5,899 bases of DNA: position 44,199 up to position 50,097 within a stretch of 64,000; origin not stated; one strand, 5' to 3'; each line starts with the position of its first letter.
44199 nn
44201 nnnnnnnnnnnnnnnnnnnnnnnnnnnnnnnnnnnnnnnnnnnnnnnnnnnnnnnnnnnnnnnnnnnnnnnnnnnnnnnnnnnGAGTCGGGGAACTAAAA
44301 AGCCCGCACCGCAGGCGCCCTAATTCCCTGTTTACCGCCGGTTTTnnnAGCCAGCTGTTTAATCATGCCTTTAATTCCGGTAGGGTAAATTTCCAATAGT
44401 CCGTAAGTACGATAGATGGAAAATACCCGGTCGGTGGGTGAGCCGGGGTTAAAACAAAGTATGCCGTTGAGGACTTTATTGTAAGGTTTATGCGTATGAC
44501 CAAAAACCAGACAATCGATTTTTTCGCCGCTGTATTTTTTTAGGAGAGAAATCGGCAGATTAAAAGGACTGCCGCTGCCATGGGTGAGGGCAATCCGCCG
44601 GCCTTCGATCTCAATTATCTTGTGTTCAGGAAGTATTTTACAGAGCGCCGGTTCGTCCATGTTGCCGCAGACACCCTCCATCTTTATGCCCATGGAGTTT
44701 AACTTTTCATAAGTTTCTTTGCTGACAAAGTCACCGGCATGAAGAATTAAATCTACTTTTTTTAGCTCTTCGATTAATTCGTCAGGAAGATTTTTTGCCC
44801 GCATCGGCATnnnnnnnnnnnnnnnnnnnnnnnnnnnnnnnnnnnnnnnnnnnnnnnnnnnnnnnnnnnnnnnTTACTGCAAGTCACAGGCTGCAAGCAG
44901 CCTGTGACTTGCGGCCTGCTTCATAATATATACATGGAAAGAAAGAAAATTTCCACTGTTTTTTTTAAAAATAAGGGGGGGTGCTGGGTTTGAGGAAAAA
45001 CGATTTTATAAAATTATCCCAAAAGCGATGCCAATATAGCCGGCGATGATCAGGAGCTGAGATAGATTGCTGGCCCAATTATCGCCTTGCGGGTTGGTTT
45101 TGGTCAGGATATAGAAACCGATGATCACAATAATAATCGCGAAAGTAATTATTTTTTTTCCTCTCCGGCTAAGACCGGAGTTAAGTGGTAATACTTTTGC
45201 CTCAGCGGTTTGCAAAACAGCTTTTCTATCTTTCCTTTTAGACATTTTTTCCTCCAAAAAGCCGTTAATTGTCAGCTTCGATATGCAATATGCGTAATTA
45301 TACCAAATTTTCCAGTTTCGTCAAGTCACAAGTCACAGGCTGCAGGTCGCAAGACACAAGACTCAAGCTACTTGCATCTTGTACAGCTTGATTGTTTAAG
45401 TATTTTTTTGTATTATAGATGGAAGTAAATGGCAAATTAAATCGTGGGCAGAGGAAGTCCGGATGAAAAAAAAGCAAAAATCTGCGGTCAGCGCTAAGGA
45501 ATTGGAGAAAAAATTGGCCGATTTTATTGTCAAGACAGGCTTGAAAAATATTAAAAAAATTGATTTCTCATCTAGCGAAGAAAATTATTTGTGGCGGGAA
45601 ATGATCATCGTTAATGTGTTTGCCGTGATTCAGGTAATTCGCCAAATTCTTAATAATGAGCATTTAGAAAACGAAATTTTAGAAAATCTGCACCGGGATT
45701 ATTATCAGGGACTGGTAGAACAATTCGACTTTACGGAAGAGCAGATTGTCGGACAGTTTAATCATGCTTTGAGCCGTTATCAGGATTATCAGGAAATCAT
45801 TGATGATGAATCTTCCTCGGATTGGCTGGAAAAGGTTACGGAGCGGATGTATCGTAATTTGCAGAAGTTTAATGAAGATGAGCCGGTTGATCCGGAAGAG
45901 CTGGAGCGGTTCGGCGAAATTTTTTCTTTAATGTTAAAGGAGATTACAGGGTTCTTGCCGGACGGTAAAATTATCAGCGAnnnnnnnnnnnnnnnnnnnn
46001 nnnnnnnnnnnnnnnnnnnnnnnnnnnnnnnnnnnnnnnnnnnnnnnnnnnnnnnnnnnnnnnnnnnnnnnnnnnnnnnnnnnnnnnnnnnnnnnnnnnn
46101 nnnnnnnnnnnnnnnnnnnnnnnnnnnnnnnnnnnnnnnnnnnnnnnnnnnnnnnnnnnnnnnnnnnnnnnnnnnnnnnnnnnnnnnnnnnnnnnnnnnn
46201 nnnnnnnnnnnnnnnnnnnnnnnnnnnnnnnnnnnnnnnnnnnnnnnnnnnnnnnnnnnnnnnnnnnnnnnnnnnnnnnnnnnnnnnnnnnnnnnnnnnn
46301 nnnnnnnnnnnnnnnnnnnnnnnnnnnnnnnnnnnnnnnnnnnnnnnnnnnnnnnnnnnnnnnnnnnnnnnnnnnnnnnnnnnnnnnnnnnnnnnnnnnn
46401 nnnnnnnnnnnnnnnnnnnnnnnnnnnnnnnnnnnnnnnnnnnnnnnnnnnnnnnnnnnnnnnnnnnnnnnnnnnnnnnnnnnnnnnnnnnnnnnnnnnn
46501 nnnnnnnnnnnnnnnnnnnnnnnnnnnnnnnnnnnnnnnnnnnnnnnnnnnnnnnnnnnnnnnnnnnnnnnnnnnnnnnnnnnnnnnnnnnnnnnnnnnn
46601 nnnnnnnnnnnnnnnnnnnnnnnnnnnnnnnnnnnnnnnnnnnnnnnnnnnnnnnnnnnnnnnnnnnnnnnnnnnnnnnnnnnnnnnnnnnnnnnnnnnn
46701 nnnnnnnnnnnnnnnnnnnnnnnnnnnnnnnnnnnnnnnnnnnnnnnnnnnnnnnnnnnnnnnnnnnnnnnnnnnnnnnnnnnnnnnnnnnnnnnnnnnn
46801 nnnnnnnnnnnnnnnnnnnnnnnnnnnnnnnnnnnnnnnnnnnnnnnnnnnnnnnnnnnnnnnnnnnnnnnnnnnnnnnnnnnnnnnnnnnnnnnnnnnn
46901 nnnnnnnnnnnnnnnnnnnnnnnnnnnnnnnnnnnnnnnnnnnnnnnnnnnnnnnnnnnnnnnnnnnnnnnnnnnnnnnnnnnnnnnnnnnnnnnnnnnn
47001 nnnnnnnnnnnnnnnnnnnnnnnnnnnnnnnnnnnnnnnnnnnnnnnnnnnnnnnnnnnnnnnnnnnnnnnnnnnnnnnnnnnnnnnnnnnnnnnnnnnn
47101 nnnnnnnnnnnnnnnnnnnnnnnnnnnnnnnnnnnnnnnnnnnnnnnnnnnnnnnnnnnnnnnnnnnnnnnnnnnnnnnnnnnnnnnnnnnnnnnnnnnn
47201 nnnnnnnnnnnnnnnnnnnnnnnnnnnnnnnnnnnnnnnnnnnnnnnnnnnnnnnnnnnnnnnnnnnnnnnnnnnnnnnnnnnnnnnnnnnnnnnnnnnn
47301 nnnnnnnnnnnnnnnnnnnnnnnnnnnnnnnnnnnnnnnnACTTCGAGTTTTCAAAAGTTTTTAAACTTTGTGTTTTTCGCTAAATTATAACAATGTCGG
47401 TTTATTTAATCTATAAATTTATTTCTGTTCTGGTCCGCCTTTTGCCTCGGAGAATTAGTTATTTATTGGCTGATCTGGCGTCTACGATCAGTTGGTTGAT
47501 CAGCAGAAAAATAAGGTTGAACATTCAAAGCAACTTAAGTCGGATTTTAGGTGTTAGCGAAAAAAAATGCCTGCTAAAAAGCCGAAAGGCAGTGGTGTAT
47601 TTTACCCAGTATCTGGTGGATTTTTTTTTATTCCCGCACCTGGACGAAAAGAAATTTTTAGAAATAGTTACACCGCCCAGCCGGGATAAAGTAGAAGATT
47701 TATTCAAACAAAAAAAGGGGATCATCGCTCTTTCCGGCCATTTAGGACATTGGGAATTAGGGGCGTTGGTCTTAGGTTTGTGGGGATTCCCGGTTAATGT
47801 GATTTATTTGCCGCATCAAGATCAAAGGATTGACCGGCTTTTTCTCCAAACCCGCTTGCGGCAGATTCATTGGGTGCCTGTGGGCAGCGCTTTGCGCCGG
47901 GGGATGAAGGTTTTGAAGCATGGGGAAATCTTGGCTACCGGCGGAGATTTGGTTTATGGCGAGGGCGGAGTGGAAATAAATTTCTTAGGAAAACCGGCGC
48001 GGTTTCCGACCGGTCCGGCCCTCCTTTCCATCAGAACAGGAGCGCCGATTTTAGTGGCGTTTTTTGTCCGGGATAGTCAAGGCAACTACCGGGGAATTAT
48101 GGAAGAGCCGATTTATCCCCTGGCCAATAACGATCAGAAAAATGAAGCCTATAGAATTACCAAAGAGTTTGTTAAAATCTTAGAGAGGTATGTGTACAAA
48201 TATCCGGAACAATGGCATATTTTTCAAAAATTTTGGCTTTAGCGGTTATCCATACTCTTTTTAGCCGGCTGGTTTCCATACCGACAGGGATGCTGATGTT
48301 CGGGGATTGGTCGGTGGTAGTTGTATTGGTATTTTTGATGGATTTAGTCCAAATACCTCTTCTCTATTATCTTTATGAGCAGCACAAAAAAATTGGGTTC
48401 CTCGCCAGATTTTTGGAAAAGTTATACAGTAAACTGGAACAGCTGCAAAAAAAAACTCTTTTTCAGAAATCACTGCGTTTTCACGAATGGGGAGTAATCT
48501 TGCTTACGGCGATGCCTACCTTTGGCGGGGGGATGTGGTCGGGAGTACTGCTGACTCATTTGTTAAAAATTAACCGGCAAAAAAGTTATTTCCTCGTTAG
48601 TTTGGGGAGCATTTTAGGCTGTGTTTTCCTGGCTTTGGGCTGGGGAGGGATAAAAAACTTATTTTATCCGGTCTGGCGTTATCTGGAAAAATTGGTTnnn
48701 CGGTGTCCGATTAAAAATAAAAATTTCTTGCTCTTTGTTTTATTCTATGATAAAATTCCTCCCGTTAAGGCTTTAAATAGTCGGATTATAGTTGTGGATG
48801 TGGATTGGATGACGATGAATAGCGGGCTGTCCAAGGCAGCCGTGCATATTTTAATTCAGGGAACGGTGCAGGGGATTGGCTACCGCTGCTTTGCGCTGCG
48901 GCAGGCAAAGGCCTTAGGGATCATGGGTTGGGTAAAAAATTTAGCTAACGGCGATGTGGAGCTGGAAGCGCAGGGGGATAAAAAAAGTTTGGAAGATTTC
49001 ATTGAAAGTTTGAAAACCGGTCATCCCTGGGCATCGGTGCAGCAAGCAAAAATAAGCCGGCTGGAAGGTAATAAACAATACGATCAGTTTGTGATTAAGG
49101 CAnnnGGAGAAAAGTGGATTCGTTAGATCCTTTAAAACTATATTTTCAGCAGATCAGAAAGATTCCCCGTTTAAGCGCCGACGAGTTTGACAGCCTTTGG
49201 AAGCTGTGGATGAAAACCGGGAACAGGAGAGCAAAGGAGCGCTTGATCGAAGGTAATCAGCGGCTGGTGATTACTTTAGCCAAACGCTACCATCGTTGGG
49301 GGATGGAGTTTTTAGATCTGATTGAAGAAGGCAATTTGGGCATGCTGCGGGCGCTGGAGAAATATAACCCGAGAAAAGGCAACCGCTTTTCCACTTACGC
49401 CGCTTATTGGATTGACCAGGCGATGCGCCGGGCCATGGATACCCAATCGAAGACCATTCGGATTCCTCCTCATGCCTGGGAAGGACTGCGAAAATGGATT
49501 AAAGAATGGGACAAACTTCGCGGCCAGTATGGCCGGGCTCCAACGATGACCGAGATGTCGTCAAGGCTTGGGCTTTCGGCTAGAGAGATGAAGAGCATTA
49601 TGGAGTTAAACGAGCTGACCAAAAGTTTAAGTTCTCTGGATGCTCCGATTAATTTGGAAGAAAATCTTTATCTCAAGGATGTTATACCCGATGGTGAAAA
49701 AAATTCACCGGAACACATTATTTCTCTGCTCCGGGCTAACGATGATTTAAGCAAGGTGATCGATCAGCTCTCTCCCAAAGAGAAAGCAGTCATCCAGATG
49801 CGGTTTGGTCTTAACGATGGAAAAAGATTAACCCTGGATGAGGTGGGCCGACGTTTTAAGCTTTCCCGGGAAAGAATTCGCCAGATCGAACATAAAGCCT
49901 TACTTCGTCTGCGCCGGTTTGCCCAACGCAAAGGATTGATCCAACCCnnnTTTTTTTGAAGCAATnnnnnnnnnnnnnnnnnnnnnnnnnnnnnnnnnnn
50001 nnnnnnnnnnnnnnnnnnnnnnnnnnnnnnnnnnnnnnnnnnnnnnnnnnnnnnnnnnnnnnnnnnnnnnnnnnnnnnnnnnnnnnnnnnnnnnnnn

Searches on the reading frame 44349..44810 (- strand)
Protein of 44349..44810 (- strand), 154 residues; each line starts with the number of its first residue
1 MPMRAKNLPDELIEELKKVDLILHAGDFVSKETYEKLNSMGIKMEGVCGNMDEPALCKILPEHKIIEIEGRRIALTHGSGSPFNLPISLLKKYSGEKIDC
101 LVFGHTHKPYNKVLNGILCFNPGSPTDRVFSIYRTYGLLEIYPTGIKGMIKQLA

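Call 23: search_protein_families(library=pfam, proteins=[window:44349-44810:-], max_evalue=0.001)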
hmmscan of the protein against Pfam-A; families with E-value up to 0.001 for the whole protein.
window:44349-44810:- (154 aa): 2 families
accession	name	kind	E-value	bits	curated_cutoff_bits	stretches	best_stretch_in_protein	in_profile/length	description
PF12850.12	Metallophos_2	-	1.9e-28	99.8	27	1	7-141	14-151/154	Calcineurin-like phosphoesterase superfamily domain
PF00149.33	Metallophos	-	8.7e-05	23.5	21.5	0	12-52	21-71/191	Calcineurin-like phosphoesterase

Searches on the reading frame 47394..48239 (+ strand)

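Call 22: search_protein_families(library=pfam, proteins=[window:47394-48239:+], max_evalue=0.001)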
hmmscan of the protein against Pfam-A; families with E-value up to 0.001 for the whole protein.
window:47394-48239:+ (282 aa): 1 family
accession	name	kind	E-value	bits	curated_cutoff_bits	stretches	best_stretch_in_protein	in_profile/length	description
PF03279.18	Lip_A_acyltrans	-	2.2e-32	112.9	22.3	1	6-281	18-293/295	Bacterial lipid A biosynthesis acyltransferase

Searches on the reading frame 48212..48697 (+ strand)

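Call 22: search_protein_families(library=pfam, proteins=[window:48212-48697:+], max_evalue=0.001)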
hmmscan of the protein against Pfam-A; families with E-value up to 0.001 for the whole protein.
window:48212-48697:+ (162 aa): 1 family
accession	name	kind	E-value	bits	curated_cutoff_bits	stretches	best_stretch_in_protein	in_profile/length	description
PF06695.16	Sm_multidrug_ex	-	7.6e-16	59.2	30.7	1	21-138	4-120/121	Putative small multi-drug export protein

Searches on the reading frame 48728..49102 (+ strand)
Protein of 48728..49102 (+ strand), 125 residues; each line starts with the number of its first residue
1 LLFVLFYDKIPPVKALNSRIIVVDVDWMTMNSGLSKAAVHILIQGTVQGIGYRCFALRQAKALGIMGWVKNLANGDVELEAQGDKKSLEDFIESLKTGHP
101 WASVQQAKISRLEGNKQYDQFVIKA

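Call 22: search_protein_families(library=pfam, proteins=[window:48728-49102:+], max_evalue=0.001)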
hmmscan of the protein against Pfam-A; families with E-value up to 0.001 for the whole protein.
window:48728-49102:+ (125 aa): 1 family
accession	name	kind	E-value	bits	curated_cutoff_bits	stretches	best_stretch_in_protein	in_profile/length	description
PF00708.24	Acylphosphatase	-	2.8e-26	92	22.5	1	39-123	1-85/85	Acylphosphatase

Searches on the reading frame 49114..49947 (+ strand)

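Call 22: search_protein_families(library=pfam, proteins=[window:49114-49947:+], max_evalue=0.001)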
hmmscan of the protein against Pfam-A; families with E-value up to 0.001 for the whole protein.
window:49114-49947:+ (278 aa): 4 families
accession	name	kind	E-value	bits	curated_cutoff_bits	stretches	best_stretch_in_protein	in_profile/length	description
PF04545.22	Sigma70_r4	-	2.3e-18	65.9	24.1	1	216-267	2-49/50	Sigma-70, region 4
PF04542.20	Sigma70_r2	-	1.3e-16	60.6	24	1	44-113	1-70/71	Sigma-70 region 2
PF04539.22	Sigma70_r3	-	6.6e-09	36.2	25.3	1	132-201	10-76/78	Sigma-70 region 3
PF00140.25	Sigma70_r1_2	-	3.6e-05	24.1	22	1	5-24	1-20/34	Sigma-70 factor, region 1.2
